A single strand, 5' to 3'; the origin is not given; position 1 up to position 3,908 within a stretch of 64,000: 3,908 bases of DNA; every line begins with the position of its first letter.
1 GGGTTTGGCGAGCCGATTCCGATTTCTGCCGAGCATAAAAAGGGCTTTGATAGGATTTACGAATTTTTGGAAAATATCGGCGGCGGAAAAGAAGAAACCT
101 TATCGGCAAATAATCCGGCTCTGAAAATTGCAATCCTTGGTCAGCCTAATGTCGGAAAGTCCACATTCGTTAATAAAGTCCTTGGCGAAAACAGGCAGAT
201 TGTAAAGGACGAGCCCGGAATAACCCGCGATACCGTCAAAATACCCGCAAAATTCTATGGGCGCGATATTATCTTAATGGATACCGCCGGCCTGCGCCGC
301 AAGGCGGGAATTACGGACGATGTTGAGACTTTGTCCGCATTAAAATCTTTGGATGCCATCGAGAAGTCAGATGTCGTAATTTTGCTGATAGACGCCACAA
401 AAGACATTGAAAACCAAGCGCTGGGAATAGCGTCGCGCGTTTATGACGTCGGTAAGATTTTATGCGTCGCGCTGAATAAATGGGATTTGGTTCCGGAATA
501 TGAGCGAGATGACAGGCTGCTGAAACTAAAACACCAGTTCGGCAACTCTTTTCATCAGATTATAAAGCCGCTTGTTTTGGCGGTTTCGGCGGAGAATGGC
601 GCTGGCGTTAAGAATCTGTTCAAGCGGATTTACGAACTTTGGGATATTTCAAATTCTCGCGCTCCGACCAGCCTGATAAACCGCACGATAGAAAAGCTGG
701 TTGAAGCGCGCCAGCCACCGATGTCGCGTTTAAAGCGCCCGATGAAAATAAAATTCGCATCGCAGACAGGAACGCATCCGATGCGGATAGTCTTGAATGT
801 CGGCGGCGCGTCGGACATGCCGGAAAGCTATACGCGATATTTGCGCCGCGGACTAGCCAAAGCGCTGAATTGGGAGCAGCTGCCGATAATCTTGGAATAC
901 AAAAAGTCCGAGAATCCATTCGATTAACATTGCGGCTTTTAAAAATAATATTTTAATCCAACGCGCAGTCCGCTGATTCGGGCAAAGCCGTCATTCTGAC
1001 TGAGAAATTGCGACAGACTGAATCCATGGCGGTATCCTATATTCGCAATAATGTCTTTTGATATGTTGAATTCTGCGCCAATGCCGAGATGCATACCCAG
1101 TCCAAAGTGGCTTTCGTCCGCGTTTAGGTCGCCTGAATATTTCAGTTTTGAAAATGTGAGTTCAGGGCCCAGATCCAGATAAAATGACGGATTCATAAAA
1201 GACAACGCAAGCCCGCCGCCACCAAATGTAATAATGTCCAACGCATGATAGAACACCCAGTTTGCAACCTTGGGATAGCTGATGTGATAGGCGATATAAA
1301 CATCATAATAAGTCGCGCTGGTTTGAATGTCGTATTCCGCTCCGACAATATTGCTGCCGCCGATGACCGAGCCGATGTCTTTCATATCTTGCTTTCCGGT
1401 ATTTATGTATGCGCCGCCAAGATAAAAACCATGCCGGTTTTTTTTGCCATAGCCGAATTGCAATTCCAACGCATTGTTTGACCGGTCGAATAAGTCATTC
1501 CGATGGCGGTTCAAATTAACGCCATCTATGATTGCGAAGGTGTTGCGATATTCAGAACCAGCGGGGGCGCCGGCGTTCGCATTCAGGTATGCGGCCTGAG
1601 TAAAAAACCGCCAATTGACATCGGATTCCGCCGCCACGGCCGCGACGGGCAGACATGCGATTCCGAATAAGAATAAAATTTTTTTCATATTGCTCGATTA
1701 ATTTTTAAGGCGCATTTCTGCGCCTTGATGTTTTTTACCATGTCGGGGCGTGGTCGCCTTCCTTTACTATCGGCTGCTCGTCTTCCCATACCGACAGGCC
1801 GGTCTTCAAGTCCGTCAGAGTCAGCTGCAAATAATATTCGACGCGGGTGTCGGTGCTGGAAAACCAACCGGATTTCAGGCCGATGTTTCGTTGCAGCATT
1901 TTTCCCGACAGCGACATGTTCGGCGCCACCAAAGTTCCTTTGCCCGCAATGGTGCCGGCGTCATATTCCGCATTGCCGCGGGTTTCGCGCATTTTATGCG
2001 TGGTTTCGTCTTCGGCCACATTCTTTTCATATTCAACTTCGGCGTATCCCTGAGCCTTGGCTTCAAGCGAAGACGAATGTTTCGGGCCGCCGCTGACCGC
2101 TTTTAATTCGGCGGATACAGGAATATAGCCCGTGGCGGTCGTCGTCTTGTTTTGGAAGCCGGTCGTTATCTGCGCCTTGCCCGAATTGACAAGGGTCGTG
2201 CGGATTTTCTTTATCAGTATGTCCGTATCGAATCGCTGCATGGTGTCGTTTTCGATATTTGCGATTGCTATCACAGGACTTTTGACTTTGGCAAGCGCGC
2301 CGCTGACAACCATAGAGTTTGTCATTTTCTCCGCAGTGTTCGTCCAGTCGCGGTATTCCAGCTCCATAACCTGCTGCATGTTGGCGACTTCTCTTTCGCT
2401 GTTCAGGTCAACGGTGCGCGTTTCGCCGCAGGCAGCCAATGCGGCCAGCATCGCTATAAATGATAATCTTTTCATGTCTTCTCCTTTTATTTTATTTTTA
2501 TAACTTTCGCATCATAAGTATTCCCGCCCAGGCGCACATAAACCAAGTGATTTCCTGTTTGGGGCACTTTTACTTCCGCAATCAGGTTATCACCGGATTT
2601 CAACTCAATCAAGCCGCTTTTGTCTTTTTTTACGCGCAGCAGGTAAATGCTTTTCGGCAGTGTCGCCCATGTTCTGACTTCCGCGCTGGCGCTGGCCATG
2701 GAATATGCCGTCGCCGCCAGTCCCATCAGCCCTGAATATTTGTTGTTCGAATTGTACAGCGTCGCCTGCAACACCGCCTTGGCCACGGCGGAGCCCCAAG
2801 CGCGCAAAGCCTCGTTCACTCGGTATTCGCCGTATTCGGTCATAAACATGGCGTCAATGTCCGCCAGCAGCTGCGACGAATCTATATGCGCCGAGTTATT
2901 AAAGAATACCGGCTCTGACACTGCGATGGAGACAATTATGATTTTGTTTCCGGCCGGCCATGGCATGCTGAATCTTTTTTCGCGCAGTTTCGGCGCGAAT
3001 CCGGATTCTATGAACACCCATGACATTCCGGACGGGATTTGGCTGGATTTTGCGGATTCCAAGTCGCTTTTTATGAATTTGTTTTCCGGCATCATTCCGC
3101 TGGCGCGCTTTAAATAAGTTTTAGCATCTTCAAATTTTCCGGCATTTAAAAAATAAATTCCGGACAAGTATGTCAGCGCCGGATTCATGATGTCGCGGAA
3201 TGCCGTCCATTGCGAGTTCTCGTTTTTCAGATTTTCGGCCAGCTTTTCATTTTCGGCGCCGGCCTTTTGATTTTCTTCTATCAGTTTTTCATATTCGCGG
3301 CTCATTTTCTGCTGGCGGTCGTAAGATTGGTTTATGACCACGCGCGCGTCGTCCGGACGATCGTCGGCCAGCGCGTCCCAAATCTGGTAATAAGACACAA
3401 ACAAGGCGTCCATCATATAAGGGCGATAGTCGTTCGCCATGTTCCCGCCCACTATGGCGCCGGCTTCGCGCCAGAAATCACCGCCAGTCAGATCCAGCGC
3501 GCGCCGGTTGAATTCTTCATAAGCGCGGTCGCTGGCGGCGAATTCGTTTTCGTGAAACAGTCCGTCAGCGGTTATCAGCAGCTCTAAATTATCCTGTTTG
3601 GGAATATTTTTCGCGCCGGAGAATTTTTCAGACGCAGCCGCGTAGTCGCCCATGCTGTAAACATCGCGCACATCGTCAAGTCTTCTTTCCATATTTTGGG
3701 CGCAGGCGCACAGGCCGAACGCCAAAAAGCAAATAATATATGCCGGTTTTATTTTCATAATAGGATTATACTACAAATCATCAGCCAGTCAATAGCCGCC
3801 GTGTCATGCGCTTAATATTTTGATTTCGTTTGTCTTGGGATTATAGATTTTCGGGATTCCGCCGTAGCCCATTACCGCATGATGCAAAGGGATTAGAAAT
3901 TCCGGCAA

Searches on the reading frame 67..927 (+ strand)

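Call 12: search_protein_families(library=pfam, proteins=[window:67-927:+], max_evalue=0.001)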
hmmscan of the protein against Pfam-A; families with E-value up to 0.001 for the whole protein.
window:67-927:+ (286 aa): 7 families
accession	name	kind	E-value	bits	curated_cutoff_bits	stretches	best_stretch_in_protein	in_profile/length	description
PF01926.29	MMR_HSR1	-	1e-21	77.6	21.9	1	20-138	1-113/113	50S ribosome-binding GTPase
PF14714.11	KH_dom-like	-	3.6e-18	66.1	27.3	1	198-279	1-81/81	KH-domain-like of EngA bacterial GTPase enzymes, C-terminal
PF02421.24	FeoB_N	-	3.3e-13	49.9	27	1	20-187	2-155/156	Ferrous iron transport protein B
PF00009.33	GTP_EFTU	-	1.4e-11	44.8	26.5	1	97-190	89-184/188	Elongation factor Tu GTP binding domain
PF00350.29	Dynamin_N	-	4e-06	27.4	27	0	21-59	1-38/168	Dynamin family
PF03308.22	MeaB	-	6.5e-06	25.8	23.1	0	98-196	144-239/273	Methylmalonyl Co-A mutase-associated GTPase MeaB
PF03193.22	RsgA_GTPase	-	0.00073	19.8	30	0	21-48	109-139/174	RsgA GTPase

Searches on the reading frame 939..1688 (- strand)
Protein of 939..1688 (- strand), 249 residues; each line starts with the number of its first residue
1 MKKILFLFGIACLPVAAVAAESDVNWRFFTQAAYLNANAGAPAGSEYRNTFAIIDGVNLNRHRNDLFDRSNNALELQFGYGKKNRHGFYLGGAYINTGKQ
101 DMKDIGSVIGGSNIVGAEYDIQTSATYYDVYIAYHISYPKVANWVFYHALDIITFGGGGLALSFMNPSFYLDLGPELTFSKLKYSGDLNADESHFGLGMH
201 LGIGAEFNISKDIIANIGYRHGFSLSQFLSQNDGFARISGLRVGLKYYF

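Call 12: search_protein_families(library=pfam, proteins=[window:939-1688:-], max_evalue=0.001)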
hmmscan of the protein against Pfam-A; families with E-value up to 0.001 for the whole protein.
window:939-1688:- (249 aa): 1 family
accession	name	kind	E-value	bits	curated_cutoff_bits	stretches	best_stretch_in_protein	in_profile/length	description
PF13505.12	OMP_b-brl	-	9.1e-06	26.4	28.7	1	84-249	18-175/175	Outer membrane protein beta-barrel domain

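Call 71: find_encoding_contigs(protein=window:939-1688:-, flank=10000, max_places=1)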
Protein window:939-1688:- (249 aa): no gene with exactly this product is on record in the collection.

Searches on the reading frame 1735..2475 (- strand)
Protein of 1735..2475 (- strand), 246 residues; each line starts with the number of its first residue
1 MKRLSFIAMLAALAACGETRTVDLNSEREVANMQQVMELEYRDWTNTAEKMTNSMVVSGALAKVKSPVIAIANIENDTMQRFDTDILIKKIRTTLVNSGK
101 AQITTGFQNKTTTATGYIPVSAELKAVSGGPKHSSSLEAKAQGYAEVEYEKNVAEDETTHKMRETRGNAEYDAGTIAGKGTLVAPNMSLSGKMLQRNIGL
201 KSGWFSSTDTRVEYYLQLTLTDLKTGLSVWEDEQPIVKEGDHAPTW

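Call 12: search_protein_families(library=pfam, proteins=[window:1735-2475:-], max_evalue=0.001)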
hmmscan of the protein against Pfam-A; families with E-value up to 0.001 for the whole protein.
window:1735-2475:- (246 aa): 1 family
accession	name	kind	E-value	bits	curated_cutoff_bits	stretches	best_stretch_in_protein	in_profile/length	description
PF13036.11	LpoB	-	1.9e-28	99.7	22.3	2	153-236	70-147/147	Peptidoglycan-synthase activator LpoB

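Call 96: find_encoding_contigs(protein=window:1735-2475:-, flank=10000, max_places=1)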
Protein window:1735-2475:- (246 aa): 1 contig read that carries it; 1 place shown.
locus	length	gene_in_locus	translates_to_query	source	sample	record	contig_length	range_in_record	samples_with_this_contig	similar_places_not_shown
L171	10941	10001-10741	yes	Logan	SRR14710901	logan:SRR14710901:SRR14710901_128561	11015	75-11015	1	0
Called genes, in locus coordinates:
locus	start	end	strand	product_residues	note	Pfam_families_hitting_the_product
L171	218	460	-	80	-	-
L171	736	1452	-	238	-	-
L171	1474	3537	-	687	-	-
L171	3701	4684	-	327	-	PF12895:ANAPC3 (faint), PF13371:TPR_9 (faint), PF13428:TPR_14 (faint), PF13431:TPR_17 (faint), PF13432:TPR_16 (weak), PF00515:TPR_1 (weak), PF07719:TPR_2 (weak), PF13414:TPR_11 (weak), +4 more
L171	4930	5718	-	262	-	PF01479:S4, PF00849:PseudoU_synth_2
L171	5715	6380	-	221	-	PF04452:Methyltrans_RNA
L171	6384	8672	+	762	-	PF02534:T4SS-DNA_transf, PF10412:TrwB_AAD_bind, PF12696:TraG-D_C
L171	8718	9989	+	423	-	-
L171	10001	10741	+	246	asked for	PF13036:LpoB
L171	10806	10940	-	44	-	?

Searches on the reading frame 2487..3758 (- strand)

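Call 12: search_protein_families(library=pfam, proteins=[window:2487-3758:-], max_evalue=0.001)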
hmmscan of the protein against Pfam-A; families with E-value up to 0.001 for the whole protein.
window:2487-3758:- (423 aa): 1 family
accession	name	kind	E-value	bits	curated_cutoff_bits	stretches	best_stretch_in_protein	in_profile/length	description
PF23300.3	HEAT_Nup120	-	0.00014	22.1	29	1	192-237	25-70/170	Nucleoporin Nup120, HEAT repeats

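Call 75: search_protein_families(library=pfam, proteins=[window:2487-3758:-], max_evalue=1)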
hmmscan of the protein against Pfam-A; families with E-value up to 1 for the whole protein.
window:2487-3758:- (423 aa): 10 families
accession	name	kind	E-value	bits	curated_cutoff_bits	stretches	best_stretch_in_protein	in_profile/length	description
PF23300.3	HEAT_Nup120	-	0.00014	22.1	29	1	192-237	25-70/170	Nucleoporin Nup120, HEAT repeats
PF06156.18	YabA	-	0.007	17.4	30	1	142-200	17-75/103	Initiation control protein YabA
PF23404.1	FAZ1_C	-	0.0074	16.8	27.6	1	157-177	5-25/35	FAZ1, C-terminal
PF10345.15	Cohesin_load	-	0.016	14.1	25.8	1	163-220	370-425/585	Cohesin loading factor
PF07007.17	LprI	-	0.017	15.9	22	1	144-189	20-69/106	Lysozyme inhibitor LprI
PF11262.13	Tho2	-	0.042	13.5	23.1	1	129-186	40-97/305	Transcription factor/nuclear export subunit protein 2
PF12529.13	Xylo_C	-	0.094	12.8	25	1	326-387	68-129/182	Xylosyltransferase C terminal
PF11932.13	DUF3450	-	0.14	11.9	32.6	1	141-184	38-81/241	Protein of unknown function (DUF3450)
PF07719.23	TPR_2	-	0.85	10.4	27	0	200-219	8-27/34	Tetratricopeptide repeat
PF04977.20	DivIC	-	0.96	9.7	28.9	0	141-179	11-49/80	Septum formation initiator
